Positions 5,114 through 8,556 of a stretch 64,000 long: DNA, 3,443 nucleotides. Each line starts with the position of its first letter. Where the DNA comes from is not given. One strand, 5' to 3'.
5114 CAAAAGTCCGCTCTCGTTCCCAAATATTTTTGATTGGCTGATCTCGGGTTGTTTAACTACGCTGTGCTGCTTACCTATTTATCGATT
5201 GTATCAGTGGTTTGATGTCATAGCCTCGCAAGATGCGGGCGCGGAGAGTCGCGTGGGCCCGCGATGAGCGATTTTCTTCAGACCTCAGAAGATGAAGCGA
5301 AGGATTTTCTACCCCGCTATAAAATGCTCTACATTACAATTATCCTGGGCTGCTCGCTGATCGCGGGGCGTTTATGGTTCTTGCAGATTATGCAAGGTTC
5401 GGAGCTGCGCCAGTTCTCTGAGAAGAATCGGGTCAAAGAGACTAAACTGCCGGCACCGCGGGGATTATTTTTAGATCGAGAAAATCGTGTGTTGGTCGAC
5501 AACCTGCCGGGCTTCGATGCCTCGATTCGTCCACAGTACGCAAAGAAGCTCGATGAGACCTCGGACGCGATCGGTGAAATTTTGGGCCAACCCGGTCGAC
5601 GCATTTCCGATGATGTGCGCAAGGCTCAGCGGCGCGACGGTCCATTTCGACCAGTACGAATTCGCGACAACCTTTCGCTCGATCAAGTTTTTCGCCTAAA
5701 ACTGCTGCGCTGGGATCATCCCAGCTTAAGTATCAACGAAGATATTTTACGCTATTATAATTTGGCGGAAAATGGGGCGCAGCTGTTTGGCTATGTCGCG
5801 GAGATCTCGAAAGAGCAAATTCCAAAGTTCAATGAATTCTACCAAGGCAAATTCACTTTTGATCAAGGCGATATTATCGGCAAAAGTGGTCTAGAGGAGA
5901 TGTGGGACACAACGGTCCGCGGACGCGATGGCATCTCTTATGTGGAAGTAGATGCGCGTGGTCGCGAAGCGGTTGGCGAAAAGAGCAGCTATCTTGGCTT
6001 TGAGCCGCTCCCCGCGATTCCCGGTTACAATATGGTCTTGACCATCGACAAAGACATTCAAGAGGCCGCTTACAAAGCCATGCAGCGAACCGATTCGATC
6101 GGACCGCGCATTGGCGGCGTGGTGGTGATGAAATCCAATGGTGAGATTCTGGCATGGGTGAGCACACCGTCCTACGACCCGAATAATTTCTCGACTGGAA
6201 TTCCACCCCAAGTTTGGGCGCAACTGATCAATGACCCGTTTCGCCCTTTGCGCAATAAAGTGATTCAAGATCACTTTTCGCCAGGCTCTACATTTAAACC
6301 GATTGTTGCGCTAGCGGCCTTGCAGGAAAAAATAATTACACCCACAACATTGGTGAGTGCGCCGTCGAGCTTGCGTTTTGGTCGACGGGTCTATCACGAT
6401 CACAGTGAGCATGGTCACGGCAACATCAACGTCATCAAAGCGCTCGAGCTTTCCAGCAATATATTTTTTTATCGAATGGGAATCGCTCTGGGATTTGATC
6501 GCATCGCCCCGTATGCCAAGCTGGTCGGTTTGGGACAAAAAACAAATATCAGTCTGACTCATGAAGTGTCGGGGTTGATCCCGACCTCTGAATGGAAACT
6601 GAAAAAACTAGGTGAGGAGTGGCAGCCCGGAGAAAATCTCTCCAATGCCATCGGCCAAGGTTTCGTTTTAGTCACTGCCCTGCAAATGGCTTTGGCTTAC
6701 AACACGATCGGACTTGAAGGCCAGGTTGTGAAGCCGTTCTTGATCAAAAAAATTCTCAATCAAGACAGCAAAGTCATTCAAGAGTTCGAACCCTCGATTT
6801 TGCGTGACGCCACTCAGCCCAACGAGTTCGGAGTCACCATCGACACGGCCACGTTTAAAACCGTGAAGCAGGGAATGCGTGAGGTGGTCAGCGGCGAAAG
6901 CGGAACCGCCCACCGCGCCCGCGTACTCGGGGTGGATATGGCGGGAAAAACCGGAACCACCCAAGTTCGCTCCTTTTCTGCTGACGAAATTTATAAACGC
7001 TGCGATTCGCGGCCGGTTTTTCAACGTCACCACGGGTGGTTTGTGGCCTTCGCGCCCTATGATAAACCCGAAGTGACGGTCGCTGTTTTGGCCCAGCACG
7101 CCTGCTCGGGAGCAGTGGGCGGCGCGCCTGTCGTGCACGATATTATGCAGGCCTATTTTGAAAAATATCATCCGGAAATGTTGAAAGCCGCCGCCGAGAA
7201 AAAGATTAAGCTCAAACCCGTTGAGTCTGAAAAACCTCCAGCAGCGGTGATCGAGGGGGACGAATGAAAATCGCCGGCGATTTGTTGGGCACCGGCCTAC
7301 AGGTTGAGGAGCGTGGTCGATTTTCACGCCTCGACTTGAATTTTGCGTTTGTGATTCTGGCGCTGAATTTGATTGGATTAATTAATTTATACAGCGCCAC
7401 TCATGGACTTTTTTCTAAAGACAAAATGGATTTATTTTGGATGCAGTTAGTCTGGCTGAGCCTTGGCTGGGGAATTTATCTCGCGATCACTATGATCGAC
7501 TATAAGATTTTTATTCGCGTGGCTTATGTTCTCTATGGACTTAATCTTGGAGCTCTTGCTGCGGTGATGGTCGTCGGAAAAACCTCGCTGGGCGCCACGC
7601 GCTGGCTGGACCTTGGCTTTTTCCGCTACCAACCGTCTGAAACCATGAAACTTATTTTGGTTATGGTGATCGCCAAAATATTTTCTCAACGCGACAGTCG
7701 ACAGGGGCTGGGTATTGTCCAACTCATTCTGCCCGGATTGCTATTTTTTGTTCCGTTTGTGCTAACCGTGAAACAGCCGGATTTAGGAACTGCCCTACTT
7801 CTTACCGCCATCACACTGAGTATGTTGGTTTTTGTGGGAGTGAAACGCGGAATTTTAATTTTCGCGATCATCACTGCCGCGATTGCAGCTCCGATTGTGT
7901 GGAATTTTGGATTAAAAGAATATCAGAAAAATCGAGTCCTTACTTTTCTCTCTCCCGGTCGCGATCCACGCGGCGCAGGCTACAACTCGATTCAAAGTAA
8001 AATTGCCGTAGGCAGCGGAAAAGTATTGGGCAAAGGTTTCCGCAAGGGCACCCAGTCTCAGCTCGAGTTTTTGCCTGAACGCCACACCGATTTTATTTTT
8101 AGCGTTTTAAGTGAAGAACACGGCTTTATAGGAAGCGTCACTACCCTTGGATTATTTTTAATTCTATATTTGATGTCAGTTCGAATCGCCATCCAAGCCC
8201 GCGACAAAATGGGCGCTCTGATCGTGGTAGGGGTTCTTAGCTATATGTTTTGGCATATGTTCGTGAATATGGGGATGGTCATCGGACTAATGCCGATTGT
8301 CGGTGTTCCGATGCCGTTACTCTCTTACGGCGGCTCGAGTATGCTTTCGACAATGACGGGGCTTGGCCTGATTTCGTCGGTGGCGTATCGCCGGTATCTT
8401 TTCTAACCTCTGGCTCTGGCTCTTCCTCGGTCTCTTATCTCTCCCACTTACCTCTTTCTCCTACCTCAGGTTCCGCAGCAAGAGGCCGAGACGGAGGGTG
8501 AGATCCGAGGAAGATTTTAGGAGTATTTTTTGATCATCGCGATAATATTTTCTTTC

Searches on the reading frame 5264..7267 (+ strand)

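Call 69: search_protein_families(library=pfam, proteins=[window:5264-7267:+], max_evalue=0.001)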
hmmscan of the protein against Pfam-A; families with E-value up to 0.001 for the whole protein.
window:5264-7267:+ (667 aa): 2 families
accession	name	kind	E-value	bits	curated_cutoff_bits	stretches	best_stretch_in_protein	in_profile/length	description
PF00905.27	Transpeptidase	-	2.1e-64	218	22.1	1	286-629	4-299/299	Penicillin binding protein transpeptidase domain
PF03717.20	PBP_dimer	-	3.9e-34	119.1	24.4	1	62-235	2-175/180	Penicillin-binding Protein dimerisation domain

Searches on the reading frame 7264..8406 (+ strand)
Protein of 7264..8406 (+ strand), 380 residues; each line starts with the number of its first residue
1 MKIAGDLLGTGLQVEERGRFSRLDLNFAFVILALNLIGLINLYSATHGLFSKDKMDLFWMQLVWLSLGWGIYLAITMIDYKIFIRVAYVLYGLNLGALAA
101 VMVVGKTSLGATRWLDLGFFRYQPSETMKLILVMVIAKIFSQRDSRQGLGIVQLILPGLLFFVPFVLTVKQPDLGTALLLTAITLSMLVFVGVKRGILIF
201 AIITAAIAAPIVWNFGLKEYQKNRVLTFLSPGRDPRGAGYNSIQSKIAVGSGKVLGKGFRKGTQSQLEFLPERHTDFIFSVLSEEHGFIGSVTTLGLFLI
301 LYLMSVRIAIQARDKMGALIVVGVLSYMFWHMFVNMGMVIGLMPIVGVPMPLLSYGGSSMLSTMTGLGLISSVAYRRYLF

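Call 69: search_protein_families(library=pfam, proteins=[window:7264-8406:+], max_evalue=0.001)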
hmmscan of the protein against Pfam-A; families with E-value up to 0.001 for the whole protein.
window:7264-8406:+ (380 aa): 1 family
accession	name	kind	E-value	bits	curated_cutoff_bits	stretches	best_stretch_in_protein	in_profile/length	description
PF01098.24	FTSW_RODA_SPOVE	-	3.3e-92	309.7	26.4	1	28-377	5-354/356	Cell cycle protein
